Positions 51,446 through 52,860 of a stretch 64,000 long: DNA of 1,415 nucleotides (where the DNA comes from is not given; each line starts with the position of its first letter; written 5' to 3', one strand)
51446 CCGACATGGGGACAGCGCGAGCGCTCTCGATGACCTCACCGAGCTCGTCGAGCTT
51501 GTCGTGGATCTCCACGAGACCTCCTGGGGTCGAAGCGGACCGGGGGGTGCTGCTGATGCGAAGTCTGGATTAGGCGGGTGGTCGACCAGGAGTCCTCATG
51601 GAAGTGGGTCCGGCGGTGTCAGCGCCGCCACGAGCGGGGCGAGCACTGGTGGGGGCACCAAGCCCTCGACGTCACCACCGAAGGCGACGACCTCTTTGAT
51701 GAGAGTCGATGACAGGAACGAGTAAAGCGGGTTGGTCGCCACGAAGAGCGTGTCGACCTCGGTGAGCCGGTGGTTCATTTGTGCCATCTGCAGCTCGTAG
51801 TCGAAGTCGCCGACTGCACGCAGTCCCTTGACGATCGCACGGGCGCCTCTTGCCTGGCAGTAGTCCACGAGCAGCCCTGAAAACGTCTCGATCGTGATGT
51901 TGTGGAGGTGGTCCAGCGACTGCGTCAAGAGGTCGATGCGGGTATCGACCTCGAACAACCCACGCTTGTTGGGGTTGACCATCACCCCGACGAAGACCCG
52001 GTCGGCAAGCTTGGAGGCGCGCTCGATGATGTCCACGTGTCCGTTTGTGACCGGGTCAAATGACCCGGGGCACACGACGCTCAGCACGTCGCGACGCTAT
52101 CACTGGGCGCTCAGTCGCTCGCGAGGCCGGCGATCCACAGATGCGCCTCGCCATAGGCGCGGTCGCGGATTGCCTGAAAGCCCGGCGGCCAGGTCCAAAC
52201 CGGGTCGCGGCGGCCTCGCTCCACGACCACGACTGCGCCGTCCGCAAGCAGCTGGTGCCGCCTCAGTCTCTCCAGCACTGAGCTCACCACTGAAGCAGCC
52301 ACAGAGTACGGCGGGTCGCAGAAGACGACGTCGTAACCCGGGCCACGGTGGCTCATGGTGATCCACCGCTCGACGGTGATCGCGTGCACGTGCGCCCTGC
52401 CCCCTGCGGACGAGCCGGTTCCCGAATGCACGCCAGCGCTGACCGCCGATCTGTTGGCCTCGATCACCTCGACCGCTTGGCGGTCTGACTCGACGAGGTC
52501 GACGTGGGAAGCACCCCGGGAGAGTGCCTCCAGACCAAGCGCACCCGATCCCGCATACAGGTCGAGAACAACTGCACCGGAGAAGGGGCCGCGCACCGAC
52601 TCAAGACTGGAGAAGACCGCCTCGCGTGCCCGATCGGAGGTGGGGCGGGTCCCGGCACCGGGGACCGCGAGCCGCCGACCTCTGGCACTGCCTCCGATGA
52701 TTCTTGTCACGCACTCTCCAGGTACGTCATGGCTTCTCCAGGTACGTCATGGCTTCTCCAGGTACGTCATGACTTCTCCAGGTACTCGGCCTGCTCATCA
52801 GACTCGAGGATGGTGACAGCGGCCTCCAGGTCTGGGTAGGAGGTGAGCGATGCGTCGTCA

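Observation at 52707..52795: A 20-bp tandem repeat turns the recG-rsmD junction into a relay of three overlapping mini-ORFs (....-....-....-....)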

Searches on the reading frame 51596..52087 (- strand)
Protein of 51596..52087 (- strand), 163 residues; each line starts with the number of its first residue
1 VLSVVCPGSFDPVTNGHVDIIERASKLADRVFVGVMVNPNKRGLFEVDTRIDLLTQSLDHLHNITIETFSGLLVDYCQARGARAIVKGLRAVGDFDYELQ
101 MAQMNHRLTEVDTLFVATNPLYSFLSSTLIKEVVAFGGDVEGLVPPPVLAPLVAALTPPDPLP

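Call 8: search_protein_families(library=ncbifam, proteins=[window:51596-52087:-])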
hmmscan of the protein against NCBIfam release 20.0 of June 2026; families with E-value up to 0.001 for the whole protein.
window:51596-52087:- (163 aa): 8 families
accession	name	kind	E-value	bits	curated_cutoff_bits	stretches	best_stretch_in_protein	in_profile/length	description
TIGR01510.1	coaD_prev_kdtB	equivalog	3.4e-54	183.1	103.3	1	4-153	2-152/155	pantetheine-phosphate adenylyltransferase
TIGR00125.1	cyt_tran_rel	domain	9.7e-15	54.5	27.7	1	4-59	2-61/65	adenylyltransferase/cytidyltransferase family protein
TIGR00482.1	TIGR00482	equivalog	4.4e-08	33.4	112.45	1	8-69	4-70/194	nicotinate (nicotinamide) nucleotide adenylyltransferase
TIGR00124.1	cit_ly_ligase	equivalog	1.9e-05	23.9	262.1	1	11-76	149-212/335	[citrate (pro-3S)-lyase] ligase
NF001985.0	PRK00777.1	subfamily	3.6e-05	23.9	104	1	3-59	6-67/157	pantetheine-phosphate adenylyltransferase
NF000842.0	PRK00071.2-1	equivalog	9.1e-05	22.2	167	1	9-68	10-69/191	nicotinate-nucleotide adenylyltransferase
NF005519.0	PRK07152.1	equivalog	0.00021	20.3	315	1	7-69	7-74/361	nicotinate-nucleotide adenylyltransferase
NF005988.0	PRK08099.1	equivalog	0.00034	19.8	201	1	5-67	68-140/411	multifunctional transcriptional regulator/nicotinamide-nucleotide adenylyltransferase/ribosylnicotinamide kinase NadR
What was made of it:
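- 51596..52087 (-): coaD, the next gene of the operon, 23 nt after the rsmD stop. TIGR01510, 183.1 bits (call 8).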

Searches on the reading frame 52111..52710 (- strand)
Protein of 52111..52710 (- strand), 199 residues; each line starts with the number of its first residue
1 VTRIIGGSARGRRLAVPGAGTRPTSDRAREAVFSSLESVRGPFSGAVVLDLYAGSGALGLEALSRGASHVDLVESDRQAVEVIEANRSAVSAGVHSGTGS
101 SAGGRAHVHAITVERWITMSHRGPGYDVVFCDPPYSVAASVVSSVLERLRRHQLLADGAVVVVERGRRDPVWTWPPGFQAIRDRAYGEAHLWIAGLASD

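Call 8: search_protein_families(library=ncbifam, proteins=[window:52111-52710:-])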
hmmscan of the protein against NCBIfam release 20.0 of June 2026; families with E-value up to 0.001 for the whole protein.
window:52111-52710:- (199 aa): 4 families
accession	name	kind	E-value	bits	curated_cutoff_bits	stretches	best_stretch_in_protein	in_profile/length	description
TIGR00095.1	TIGR00095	equivalog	2.2e-39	135.2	117.5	1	2-191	12-188/194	16S rRNA (guanine(966)-N(2))-methyltransferase RsmD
NF008157.0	PRK10909.1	equivalog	1.5e-28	100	302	1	3-187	14-181/199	16S rRNA (guanine(966)-N(2))-methyltransferase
NF046099.1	RSP_2647_MTase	equivalog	1.6e-05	23.9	600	1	44-166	217-328/391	RSP_2647 family RNA methyltransferase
TIGR03534.1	RF_mod_PrmC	equivalog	8.7e-05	22.1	199.1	1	46-139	90-169/253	peptide chain release factor N(5)-glutamine methyltransferase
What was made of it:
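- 52111..52710 (-): rsmD (199 aa, GTG start, MTRIIGG...). GGAG at 52719..52716, 5 nt upstream. TIGR00095 RsmD, 135.2 bits against a cut-off of 117.5 (call 8).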

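Call 9: find_encoding_contigs(protein=window:52111-52710:-, flank=3000, max_places=10)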
Protein window:52111-52710:- (199 aa): no gene with exactly this product is on record in the collection.

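Call 10: find_encoding_contigs(protein=window:52114-52710:-, flank=3000, max_places=10)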
Protein seq(199 aa) (199 aa): no gene with exactly this product is on record in the collection.

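Call 16: find_homologous_proteins(query=window:52114-52710:-, max_evalue=1e-20)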
Query seq(199 aa) (199 aa): 7940 proteins with E <= 1e-20 among 8000 candidates; the best 120 are listed.
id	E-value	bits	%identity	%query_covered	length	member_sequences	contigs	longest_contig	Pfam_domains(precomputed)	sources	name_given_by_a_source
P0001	4.3e-123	426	100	100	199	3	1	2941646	PF05175.21,PF03602.22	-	-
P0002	2.0e-89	317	77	99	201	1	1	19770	PF05175.21,PF03602.22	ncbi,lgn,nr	ncbi:MAG: 16S rRNA (guanine(966)-N(2))-methyltransferase RsmD [Actinomycetia bacterium]|nr:16S rRNA 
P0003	1.3e-88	314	76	100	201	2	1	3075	PF05175.21,PF03602.22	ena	-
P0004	4.4e-85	302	71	100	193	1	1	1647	PF05175.21,PF03602.22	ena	-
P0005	5.7e-85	302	73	100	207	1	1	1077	PF03602.22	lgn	-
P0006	2.7e-83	296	73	98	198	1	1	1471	PF03602.22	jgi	jgi:16S rRNA (guanine966-N2)-methyltransferase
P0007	1.3e-82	294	74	100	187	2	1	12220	PF05175.21,PF03602.22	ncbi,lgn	-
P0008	5.4e-82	292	73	100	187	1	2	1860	PF05175.21,PF03602.22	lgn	-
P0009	3.4e-76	273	66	100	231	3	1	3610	PF03602.22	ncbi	-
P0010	8.2e-74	266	66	100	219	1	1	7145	PF03602.22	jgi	jgi:16S rRNA (guanine966-N2)-methyltransferase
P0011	5.9e-73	263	68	98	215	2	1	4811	PF05175.21,PF03602.22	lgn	-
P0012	7.2e-70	253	68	97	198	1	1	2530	PF05175.21,PF03602.22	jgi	jgi:16S rRNA (guanine966-N2)-methyltransferase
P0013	3.7e-69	250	65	98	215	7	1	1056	PF03602.22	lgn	-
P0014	1.7e-67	245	66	98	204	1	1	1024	PF05175.21,PF03602.22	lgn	-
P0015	2.0e-67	245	62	99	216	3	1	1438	PF05175.21,PF03602.22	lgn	-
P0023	3.1e-64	234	63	98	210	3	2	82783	PF05175.21,PF03602.22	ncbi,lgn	-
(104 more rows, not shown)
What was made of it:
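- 52111..52710 (-): Identical to database protein P0001 (call 16).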

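Call 17: list_cluster_members(proteins=[P0001])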
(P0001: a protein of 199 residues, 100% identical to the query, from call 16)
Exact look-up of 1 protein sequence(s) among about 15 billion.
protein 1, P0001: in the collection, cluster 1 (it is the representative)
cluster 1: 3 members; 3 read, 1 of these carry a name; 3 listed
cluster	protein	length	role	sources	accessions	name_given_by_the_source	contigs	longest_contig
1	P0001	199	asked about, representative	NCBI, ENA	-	-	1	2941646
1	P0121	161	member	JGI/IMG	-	16S rRNA (guanine966-N2)-methyltransferase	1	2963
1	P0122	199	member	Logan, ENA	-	-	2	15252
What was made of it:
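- Tried and rejected: Members of RsmD's 90% cluster had to be used instead (call 17).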

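Call 18: find_encoding_contigs(protein=P0122, flank=3000, max_places=10)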
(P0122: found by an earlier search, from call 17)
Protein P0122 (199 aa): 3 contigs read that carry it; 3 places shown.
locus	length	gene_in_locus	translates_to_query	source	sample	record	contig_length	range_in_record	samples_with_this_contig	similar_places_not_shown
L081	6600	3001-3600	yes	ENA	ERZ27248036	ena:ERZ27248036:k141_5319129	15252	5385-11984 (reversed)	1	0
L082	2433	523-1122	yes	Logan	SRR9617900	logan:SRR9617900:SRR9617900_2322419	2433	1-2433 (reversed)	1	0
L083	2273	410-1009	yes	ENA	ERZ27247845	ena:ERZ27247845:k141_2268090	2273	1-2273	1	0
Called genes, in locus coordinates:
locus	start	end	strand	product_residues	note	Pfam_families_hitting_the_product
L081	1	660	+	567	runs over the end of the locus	PF02734:Dak2, PF21645:FakA-like_M, PF13684:FakA-like_C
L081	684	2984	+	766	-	PF17191:RecG_wedge, PF01336:tRNA_anti-codon (faint), PF00270:DEAD, PF04851:ResIII, PF00271:Helicase_C, PF19833:RecG_dom3_C (weak)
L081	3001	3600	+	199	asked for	PF03602:Cons_hypoth95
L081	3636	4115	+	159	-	PF01467:CTP_transf_like, PF08218:Citrate_ly_lig (weak)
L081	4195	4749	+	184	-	-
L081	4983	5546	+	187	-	PF02620:YceD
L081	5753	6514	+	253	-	PF14622:Ribonucleas_3_3, PF00636:Ribonuclease_3, PF00035:dsrm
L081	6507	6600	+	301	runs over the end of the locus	PF01149:Fapy_DNA_glyco, PF06831:H2TH, PF06827:zf-FPG_IleRS (faint)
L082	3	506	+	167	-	?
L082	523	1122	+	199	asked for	PF03602:Cons_hypoth95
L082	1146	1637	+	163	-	PF01467:CTP_transf_like, PF08218:Citrate_ly_lig (weak)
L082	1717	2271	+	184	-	-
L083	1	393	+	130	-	?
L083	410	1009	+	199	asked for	PF03602:Cons_hypoth95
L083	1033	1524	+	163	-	PF01467:CTP_transf_like, PF08218:Citrate_ly_lig (weak)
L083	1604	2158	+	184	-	-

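Call 19: find_encoding_contigs(protein=P0121, flank=3000, max_places=10)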
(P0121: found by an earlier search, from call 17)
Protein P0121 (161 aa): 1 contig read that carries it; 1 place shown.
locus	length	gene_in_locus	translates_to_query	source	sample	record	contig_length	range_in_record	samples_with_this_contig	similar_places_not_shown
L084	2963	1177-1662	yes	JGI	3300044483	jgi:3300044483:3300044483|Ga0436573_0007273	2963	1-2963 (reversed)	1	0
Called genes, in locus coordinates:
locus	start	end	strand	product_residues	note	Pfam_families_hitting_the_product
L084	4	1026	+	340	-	PF00270:DEAD (weak), PF00271:Helicase_C, PF19833:RecG_dom3_C (weak)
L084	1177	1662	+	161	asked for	PF03602:Cons_hypoth95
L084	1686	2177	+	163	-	PF01467:CTP_transf_like, PF08218:Citrate_ly_lig (weak)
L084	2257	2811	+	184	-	-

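Call 20: find_encoding_contigs(protein=P0001, flank=3000, max_places=10)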
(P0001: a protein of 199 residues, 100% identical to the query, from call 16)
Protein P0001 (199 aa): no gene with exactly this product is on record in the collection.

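Call 24: find_related_loci(query=P0001, collection=metagenome_contigs, flank=1500)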
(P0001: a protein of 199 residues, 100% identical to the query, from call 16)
Query P0001 (199 aa) in metagenome_contigs; peptide patterns used: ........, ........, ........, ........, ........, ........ (x = any residue, [..] = any of these).
600 stretches matched a pattern (row limit reached: there are more); 52 encode a relative of the query (tblastn E <= 1e-3); 52 distinct loci.
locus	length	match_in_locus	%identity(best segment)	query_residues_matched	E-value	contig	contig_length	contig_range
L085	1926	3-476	92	42-199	1e-89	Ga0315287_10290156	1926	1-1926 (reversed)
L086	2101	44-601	49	1-198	2e-51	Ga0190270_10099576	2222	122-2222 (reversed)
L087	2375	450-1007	52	1-198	2e-47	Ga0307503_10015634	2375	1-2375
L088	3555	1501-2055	46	1-194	3e-44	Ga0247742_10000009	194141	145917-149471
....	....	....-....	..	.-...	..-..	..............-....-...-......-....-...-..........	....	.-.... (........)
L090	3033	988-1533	49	1-194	2e-42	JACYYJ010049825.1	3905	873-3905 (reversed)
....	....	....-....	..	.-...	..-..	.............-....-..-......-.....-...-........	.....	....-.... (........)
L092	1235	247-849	47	1-194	9e-44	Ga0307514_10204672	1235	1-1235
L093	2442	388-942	46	1-194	2e-41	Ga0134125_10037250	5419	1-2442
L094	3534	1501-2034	48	1-191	1e-41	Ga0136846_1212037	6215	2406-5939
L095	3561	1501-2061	41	3-197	5e-41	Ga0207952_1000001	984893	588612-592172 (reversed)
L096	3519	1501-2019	44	1-191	5e-33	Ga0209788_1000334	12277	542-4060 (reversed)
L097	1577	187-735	42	2-193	2e-31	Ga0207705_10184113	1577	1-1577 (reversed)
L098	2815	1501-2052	43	3-191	1e-30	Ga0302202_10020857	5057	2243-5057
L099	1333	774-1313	43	3-191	5e-30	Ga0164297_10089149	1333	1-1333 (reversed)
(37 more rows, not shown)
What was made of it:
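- Tried and rejected: A protein-based metagenome scan gave one close locus, L085, which is cut before the junction (call 24).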

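Call 25: find_encoding_contigs(protein=P0002, flank=2500, max_places=4)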
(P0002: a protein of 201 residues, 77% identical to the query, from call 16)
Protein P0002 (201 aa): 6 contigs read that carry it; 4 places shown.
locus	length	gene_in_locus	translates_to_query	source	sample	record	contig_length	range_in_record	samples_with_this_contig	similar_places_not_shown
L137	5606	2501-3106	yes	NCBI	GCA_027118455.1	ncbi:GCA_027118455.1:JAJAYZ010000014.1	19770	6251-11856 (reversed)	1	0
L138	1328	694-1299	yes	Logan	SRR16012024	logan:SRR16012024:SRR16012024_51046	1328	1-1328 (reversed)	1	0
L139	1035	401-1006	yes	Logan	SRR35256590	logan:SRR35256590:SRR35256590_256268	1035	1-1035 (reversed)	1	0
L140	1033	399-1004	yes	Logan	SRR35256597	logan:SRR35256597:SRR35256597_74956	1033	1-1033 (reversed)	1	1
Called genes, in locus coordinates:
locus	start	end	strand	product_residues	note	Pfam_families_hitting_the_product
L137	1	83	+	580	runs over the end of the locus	PF02734:Dak2, PF21645:FakA-like_M, PF13684:FakA-like_C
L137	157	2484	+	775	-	PF17191:RecG_wedge, PF00270:DEAD, PF04851:ResIII, PF00271:Helicase_C, PF19833:RecG_dom3_C (weak)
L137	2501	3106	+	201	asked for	PF03602:Cons_hypoth95, PF05175:MTS (faint)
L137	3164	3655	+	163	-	PF01467:CTP_transf_like, PF08218:Citrate_ly_lig (weak)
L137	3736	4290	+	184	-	-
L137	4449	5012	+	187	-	PF02620:YceD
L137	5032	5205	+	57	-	PF01783:Ribosomal_L32p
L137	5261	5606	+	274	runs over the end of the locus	PF14622:Ribonucleas_3_3, PF00636:Ribonuclease_3, PF00035:dsrm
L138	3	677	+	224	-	?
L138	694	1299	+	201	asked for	PF03602:Cons_hypoth95, PF05175:MTS (faint)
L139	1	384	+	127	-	?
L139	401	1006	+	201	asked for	PF03602:Cons_hypoth95, PF05175:MTS (faint)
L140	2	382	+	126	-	?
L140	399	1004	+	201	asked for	PF03602:Cons_hypoth95, PF05175:MTS (faint)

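Call 26: find_encoding_contigs(protein=P0003, flank=2500, max_places=4)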
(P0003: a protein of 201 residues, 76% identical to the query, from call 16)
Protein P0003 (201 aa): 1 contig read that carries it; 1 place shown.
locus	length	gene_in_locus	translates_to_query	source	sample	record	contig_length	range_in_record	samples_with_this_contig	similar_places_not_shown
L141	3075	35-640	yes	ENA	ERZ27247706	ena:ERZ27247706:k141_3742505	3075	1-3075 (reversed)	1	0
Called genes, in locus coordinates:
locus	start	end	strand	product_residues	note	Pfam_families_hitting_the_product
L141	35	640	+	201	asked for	PF03602:Cons_hypoth95, PF05175:MTS (weak)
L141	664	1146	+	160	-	PF01467:CTP_transf_like, PF08218:Citrate_ly_lig (weak)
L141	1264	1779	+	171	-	-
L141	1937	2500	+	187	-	PF02620:YceD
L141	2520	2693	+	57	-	PF01783:Ribosomal_L32p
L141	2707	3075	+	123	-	?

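Call 27: find_encoding_contigs(protein=P0007, flank=2500, max_places=4)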
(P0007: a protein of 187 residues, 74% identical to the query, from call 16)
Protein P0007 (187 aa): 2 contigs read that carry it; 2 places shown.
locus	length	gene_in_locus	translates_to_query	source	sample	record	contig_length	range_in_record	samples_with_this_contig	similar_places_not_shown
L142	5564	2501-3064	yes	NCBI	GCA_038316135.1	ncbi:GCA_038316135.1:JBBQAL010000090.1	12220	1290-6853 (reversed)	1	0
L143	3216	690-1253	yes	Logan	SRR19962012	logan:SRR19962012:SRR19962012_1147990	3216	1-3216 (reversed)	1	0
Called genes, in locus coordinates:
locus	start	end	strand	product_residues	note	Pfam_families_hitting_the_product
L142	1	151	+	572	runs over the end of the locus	PF02734:Dak2, PF21645:FakA-like_M, PF13684:FakA-like_C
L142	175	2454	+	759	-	PF17191:RecG_wedge, PF00270:DEAD, PF04851:ResIII, PF00271:Helicase_C, PF19833:RecG_dom3_C (weak)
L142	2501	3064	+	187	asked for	PF03602:Cons_hypoth95, PF05175:MTS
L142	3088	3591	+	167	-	PF01467:CTP_transf_like, PF08218:Citrate_ly_lig (weak)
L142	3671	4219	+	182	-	-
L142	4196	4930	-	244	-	-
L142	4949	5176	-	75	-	-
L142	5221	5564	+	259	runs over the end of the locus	PF22935:RM44_endonuclase (faint), PF14622:Ribonucleas_3_3, PF00636:Ribonuclease_3, PF00035:dsrm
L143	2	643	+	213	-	?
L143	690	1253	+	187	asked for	PF03602:Cons_hypoth95, PF05175:MTS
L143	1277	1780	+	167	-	PF01467:CTP_transf_like, PF08218:Citrate_ly_lig (weak)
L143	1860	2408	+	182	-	-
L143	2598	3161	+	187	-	PF02620:YceD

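Call 30: find_encoding_contigs(protein=P0004, flank=1500, max_places=3)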
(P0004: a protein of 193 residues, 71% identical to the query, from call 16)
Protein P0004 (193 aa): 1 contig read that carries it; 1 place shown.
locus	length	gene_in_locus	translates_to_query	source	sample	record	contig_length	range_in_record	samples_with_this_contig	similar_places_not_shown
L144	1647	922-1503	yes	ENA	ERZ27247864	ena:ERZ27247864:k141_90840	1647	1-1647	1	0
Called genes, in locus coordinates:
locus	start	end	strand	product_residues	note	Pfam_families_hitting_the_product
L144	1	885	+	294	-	?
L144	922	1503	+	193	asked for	PF03602:Cons_hypoth95, PF05175:MTS (weak)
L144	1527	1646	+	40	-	?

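Call 31: find_encoding_contigs(protein=P0010, flank=1500, max_places=3)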
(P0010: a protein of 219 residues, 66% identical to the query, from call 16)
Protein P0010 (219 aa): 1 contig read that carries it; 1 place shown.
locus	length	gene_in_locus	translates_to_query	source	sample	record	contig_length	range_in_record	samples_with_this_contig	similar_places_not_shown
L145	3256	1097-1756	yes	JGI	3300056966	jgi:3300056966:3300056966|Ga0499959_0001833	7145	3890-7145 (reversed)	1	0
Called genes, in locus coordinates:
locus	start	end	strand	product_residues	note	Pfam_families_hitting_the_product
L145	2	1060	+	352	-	?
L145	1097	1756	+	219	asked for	PF03602:Cons_hypoth95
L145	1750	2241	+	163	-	PF01467:CTP_transf_like, PF08218:Citrate_ly_lig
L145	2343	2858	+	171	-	-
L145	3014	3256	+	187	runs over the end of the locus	PF02620:YceD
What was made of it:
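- The same repeat is found with 2, 3 or at least 2 units in eight other independent lineages, from ENA, Logan, JGI and NCBI assemblies (calls 18, 19, 25-27, 30, 31).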

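Call 32: find_encoding_contigs(protein=P0023, flank=1500, max_places=3)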
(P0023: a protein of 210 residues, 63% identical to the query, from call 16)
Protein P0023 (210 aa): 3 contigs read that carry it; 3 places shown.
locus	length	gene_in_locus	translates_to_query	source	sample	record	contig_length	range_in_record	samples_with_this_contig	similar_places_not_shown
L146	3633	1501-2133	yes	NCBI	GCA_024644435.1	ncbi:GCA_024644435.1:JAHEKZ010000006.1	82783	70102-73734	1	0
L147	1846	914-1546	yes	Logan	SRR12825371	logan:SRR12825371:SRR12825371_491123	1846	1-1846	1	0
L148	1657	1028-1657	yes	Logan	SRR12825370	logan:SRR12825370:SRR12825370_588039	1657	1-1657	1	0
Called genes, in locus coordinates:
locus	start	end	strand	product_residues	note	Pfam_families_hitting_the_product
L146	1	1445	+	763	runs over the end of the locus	PF17191:RecG_wedge, PF01336:tRNA_anti-codon (weak), PF00270:DEAD, PF04851:ResIII, PF00271:Helicase_C, PF19833:RecG_dom3_C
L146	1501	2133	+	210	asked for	PF03602:Cons_hypoth95, PF05175:MTS (weak)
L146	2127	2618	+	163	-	PF01467:CTP_transf_like, PF08218:Citrate_ly_lig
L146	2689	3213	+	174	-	-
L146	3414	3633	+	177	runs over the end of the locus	PF02620:YceD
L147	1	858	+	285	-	?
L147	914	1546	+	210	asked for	PF03602:Cons_hypoth95, PF05175:MTS (weak)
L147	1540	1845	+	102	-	?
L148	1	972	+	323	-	?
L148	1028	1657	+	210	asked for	PF03602:Cons_hypoth95, PF05175:MTS (weak)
